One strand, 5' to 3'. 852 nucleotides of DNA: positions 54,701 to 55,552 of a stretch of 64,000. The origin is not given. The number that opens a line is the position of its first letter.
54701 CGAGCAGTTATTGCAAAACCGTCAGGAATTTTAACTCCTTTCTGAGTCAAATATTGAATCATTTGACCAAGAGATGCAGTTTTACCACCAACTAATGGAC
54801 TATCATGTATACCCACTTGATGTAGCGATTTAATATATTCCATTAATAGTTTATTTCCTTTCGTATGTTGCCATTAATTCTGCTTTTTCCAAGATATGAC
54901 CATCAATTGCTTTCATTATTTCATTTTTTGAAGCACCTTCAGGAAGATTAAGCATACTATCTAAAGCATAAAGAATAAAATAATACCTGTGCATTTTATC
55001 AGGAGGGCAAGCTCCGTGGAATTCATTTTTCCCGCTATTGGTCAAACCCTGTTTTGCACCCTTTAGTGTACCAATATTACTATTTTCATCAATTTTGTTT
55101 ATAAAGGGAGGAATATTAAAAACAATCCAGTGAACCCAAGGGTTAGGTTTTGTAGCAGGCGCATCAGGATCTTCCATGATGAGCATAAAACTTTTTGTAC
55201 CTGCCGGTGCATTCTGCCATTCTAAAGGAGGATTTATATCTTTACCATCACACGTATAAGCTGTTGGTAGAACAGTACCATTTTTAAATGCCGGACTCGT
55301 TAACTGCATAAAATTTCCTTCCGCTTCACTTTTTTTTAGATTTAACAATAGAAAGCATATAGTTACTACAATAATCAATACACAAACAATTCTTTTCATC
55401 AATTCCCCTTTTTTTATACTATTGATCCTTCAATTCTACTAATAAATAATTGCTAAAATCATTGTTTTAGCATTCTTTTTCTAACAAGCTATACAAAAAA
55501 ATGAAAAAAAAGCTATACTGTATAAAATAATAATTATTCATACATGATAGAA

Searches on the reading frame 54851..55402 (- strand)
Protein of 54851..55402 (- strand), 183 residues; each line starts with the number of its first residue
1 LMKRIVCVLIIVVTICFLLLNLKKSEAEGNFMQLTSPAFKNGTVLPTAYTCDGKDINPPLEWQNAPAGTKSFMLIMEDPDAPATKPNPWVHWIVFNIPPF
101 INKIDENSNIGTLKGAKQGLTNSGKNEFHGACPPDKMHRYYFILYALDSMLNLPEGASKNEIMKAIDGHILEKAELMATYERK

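Call 79: search_protein_families(library=pfam, proteins=[window:54851-55402:-], max_evalue=0.000001)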
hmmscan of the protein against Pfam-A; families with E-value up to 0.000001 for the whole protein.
window:54851-55402:- (183 aa): 1 family
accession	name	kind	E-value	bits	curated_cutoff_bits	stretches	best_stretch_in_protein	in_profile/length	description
PF01161.25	PBP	-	5.4e-42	143.8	24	1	45-180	2-135/135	Phosphatidylethanolamine-binding protein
